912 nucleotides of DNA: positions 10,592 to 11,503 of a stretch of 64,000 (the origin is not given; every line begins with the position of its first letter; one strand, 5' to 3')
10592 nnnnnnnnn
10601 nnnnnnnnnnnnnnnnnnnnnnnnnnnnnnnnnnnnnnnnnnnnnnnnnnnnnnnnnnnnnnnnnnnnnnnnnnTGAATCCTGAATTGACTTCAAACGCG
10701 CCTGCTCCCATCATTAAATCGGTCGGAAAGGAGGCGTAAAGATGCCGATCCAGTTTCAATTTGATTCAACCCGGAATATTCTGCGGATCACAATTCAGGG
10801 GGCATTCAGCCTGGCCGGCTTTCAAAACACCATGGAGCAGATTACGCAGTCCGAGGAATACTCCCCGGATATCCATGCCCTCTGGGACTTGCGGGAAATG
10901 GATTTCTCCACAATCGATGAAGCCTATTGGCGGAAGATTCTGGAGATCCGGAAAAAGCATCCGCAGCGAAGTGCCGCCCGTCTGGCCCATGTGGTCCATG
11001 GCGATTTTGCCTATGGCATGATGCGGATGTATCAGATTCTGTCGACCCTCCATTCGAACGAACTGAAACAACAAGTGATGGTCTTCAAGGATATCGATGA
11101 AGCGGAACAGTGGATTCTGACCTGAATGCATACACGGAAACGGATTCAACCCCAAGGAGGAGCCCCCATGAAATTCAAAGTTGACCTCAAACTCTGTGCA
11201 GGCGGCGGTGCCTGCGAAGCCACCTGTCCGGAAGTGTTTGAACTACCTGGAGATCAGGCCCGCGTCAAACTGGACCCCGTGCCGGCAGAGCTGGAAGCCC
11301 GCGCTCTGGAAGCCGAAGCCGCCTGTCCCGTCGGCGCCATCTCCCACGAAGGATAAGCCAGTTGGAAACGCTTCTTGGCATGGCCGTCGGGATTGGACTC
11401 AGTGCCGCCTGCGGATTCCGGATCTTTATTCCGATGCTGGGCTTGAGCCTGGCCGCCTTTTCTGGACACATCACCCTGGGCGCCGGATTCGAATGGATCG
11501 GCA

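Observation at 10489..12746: Duplicated two-gene cassette (small ferredoxin plus 127-aa unknown protein) with a DUF4126 membrane protein, downstream of an ECF sigma module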

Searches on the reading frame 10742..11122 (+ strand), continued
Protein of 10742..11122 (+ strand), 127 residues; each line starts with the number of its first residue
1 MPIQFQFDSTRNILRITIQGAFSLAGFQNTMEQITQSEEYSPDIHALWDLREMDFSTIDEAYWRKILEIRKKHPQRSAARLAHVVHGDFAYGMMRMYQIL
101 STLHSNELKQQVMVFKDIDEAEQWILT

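Call 75: search_protein_families(library=pfam, proteins=[L008:4532-5788:-, L008:6753-7643:+, L010:2983-4914:+, L010:5052-5564:+, L011:4768-5889:+, L011:6479-8626:+, L012:2875-4710:+, L012:4717-5181:+, L013:4654-5943:+], max_evalue=0.001)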
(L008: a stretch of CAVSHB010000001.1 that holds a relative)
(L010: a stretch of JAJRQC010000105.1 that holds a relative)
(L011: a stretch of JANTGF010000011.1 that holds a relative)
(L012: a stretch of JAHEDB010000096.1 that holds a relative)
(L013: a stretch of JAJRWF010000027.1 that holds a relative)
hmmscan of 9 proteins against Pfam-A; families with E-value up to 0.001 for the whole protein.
L008:4532-5788:- (418 aa): 0 families

L008:6753-7643:+ (296 aa): 2 families
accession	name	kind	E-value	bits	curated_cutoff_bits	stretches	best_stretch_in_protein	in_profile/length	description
PF00990.26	GGDEF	-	1.8e-38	132.3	23.8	1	135-288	3-159/161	Diguanylate cyclase, GGDEF domain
PF00072.30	Response_reg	-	2.1e-24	86.3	30.2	1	11-121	1-111/111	Response regulator receiver domain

L010:2983-4914:+ (643 aa): 5 families
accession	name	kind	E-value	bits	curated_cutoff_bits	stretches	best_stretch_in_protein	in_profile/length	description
PF14574.11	RACo_C_ter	-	3e-105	351.4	27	1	377-636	2-261/261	C-terminal domain of RACo the ASKHA domain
PF17651.6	Raco_middle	-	1.1e-61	207.6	26.8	1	213-373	1-162/163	RACo middle region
PF17650.6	RACo_linker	-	1.2e-18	67.2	26.2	1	121-209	7-85/86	RACo linker region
PF00111.32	Fer2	-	7.6e-14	51.8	21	1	9-79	5-76/77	2Fe-2S iron-sulfur cluster binding domain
PF13510.11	Fer2_4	-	6.2e-05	23.4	22.8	1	4-53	3-61/82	2Fe-2S iron-sulfur cluster binding domain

L010:5052-5564:+ (170 aa): 0 families

L011:4768-5889:+ (373 aa): 3 families
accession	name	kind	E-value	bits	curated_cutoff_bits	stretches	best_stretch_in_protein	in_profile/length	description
PF13469.12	Sulfotransfer_3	-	1.8e-32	113.8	27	1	71-313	1-210/216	Sulfotransferase family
PF00685.33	Sulfotransfer_1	-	2.4e-10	40.7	22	1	70-320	2-190/255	Sulfotransferase domain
PF17784.7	Sulfotransfer_4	-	0.00044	20.6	22.8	0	216-250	81-115/215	Sulfotransferase domain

L011:6479-8626:+ (715 aa): 2 families
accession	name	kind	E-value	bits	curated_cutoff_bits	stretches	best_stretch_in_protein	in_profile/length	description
PF08757.17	CotH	-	2.3e-48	165.8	23.8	1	276-616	1-319/322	CotH kinase protein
PF18962.6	Por_Secre_tail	-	2.2e-07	31.5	27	1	643-714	1-75/75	Secretion system C-terminal sorting domain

L012:2875-4710:+ (611 aa): 3 families
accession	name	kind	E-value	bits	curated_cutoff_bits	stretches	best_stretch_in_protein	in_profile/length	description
PF03600.22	CitMHS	-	1.1e-63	215.9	31.9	2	23-540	2-319/336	Citrate transporter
PF02080.26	TrkA_C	-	1.3e-19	70.3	27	2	235-303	3-70/71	TrkA-C domain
PF00939.25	Na_sulph_symp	-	8.5e-12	45.2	27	1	438-597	293-456/472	Sodium:sulfate symporter transmembrane region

L012:4717-5181:+ (154 aa): 3 families
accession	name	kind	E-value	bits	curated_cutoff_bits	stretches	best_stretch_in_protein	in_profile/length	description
PF04191.18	PEMT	-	9.3e-14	52.2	25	1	41-141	4-104/105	Phospholipid methyltransferase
PF06966.17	DUF1295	-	2.7e-11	43.8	20.4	1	11-150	94-235/235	Protein of unknown function (DUF1295)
PF04140.19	ICMT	-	4.5e-09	37.1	24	1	74-136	30-94/95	Isoprenylcysteine carboxyl methyltransferase (ICMT) family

L013:4654-5943:+ (429 aa): 2 families
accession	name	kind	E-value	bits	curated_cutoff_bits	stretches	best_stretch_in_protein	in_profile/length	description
PF00675.25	Peptidase_M16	-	1.4e-28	100.2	22.3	1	16-160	3-146/149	Insulinase (Peptidase family M16)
PF05193.26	Peptidase_M16_C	-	3.3e-26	92.7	23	1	169-343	2-180/181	Peptidase M16 inactive domain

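Call 85: search_protein_families(library=pfam, proteins=[P0047, P0062, P0147, P0087, P0040, P0112, P0006, P0100, P0145, P0084], max_evalue=0.01)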
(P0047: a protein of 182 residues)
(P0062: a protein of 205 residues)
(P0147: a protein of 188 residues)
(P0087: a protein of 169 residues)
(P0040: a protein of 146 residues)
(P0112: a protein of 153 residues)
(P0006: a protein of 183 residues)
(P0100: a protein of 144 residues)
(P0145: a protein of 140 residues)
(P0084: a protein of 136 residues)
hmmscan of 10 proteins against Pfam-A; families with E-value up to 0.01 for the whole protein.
P0047 (182 aa): 1 family
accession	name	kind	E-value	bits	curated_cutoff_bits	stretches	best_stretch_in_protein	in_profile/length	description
PF11964.13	SpoIIAA-like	-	0.0062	17.7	25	1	65-174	1-106/106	SpoIIAA-like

P0062 (205 aa): 1 family
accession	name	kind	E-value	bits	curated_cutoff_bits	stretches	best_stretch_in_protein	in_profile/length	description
PF11964.13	SpoIIAA-like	-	0.00044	21.4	25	1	89-198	2-106/106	SpoIIAA-like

P0147 (188 aa): 1 family
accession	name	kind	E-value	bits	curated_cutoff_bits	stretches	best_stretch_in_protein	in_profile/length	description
PF11964.13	SpoIIAA-like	-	0.00097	20.3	25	1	73-181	2-105/106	SpoIIAA-like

P0087 (169 aa): 1 family
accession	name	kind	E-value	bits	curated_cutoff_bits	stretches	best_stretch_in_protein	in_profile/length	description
PF23900.1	PRS2_N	-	0.0082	16.3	27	0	82-123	2-43/79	PRS2 N-terminal domain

P0040 (146 aa): 1 family
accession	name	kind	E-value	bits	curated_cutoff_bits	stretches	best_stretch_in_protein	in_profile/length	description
PF11964.13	SpoIIAA-like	-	0.00033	21.7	25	1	26-134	1-105/106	SpoIIAA-like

P0112 (153 aa): 1 family
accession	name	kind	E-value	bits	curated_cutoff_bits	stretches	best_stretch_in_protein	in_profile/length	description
PF11964.13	SpoIIAA-like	-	0.0011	20.1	25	1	45-149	6-105/106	SpoIIAA-like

P0006 (183 aa): 0 families

P0100 (144 aa): 0 families

P0145 (140 aa): 0 families

P0084 (136 aa): 0 families

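Call 87: find_encoding_contigs(protein=P0005, flank=4000, max_places=3)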
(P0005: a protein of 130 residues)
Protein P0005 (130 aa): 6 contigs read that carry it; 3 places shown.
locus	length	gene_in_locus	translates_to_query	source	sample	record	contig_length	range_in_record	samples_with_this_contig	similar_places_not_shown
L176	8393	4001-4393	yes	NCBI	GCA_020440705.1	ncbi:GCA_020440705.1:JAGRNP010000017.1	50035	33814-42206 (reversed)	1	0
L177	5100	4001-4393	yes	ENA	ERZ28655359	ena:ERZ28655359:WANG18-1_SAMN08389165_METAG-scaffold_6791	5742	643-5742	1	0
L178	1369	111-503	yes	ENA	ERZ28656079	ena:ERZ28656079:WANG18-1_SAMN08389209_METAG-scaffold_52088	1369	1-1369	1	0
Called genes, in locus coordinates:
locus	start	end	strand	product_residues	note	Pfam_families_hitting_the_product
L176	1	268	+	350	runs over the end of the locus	PF01112:Asparaginase_2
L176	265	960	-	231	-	PF00230:MIP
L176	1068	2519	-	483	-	-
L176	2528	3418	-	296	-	PF00005:ABC_tran, PF02463:SMC_N (faint), PF13304:AAA_21 (faint)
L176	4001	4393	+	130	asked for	-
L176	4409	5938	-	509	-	PF03806:ABG_transport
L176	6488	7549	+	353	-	PF04055:Radical_SAM, PF12544:LAM_C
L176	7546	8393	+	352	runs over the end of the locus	PF07478:Dala_Dala_lig_C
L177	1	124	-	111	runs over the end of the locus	PF22740:PapZ_C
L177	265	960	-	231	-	PF00230:MIP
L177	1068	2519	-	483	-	-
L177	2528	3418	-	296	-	PF00005:ABC_tran, PF02463:SMC_N (faint), PF13304:AAA_21 (faint)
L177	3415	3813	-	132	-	PF00392:GntR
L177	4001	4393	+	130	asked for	-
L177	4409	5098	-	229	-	?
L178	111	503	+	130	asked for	-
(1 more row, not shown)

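Call 88: find_encoding_contigs(protein=P0004, flank=4000, max_places=3)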
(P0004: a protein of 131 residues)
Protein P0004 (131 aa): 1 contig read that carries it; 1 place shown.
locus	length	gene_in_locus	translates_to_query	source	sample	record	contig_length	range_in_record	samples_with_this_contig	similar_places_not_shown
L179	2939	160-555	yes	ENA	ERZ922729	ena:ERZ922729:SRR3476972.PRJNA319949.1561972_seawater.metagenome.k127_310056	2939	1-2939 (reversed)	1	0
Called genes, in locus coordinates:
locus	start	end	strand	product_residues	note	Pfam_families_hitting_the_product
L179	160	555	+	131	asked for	-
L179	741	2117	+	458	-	PF14938:SNAP (faint), PF07719:TPR_2 (faint), PF13424:TPR_12, PF13424:TPR_12, PF00515:TPR_1 (weak), PF13424:TPR_12, PF17874:TPR_MalT, PF13424:TPR_12, +4 more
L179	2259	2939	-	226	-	?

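Call 89: find_encoding_contigs(protein=P0008, flank=4000, max_places=3)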
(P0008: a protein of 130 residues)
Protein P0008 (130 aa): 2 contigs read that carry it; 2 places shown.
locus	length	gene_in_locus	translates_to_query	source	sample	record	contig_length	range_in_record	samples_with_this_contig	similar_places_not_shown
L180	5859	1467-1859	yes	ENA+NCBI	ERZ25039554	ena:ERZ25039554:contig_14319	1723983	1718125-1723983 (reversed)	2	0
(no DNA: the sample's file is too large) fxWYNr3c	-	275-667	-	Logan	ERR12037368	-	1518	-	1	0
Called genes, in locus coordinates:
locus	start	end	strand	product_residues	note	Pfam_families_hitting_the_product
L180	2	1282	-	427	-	?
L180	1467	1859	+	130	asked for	-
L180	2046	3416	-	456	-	-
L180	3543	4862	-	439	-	PF00285:Citrate_synt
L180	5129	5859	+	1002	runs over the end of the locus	PF01855:POR_N, PF02775:TPP_enzyme_C, PF14691:Fer4_20, PF00890:FAD_binding_2 (weak), PF01266:DAO (weak), PF07992:Pyr_redox_2, PF12831:FAD_oxidored, PF13450:NAD_binding_8, +4 more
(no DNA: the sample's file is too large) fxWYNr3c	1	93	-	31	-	?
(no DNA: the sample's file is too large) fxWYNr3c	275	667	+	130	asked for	-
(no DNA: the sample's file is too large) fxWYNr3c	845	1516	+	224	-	?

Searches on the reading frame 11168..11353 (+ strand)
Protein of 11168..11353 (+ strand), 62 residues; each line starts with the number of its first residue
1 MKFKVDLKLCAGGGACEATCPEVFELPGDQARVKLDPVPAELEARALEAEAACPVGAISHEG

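Call 5: search_protein_families(library=pfam, proteins=[window:11168-11353:+], max_evalue=1)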
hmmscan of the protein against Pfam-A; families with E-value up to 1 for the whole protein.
window:11168-11353:+ (62 aa): 11 families
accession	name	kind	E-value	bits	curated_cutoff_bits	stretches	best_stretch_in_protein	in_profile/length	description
PF13370.11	Fer4_13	-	2.8e-12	47.6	24.5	1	5-59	1-57/58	4Fe-4S single cluster domain of Ferredoxin I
PF13459.11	Fer4_15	-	6.1e-10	40.1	22.4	1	4-59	2-65/66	4Fe-4S single cluster domain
PF00037.32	Fer4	-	4.7e-05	23.5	21.1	2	4-21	2-19/24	4Fe-4S binding domain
PF12837.12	Fer4_6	-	0.00047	20.4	25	1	3-22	2-21/24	4Fe-4S binding domain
PF13237.11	Fer4_10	-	0.0017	18.7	25.5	1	4-32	3-22/53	4Fe-4S dicluster domain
PF06902.16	Fer4_19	-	0.0033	17.9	24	1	6-59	11-60/64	Divergent 4Fe-4S mono-cluster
PF12838.12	Fer4_7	-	0.0041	18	27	1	3-21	31-49/52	4Fe-4S dicluster domain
PF25160.1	LdpA_Fe-S-bd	-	0.0047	17.1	27.6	1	4-21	22-39/49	LdpA Fe-S cluster-binding domain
PF12800.12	Fer4_4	-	0.11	13.4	24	1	9-21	3-15/17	4Fe-4S binding domain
PF12797.12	Fer4_2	-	0.22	12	24.5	1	3-22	3-22/22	4Fe-4S binding domain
PF12798.12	Fer4_3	-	0.28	12.6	27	0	10-21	1-12/15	4Fe-4S binding domain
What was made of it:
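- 11168..11356 (+): Fd2: 62-aa divergent ferredoxin paralog with CxxGxxC...CP ([3Fe-4S]-type motif). PF13370 at 47.6 bits (call 5).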

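Call 11: search_protein_families(library=ncbifam, proteins=[window:11168-11353:+], max_evalue=0.1)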
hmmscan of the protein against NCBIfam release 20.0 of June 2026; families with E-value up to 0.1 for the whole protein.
window:11168-11353:+ (62 aa): 5 families
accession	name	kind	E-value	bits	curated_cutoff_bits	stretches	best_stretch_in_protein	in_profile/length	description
NF058577.1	FdxA_fam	equivalog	8e-05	22.8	65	1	2-21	30-49/52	4Fe-4S ferredoxin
NF005503.0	PRK07118.1-2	equivalog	0.0012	18.2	252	1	4-59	163-216/292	RnfABCDGE type electron transport complex subunit B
NF040864.1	HgcB_ferredoxin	equivalog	0.0022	17.8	99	1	4-59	10-62/93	mercury methylation ferredoxin HgcB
NF042987.1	OGOR_delta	exception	0.051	13.7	125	1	3-57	26-84/89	2-oxoglutarate ferredoxin oxidoreductase subunit delta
NF045763.1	PhenlGlyoxDHPadF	equivalog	0.09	13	150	0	3-22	55-74/78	NADH-dependent phenylglyoxylate dehydrogenase subunit delta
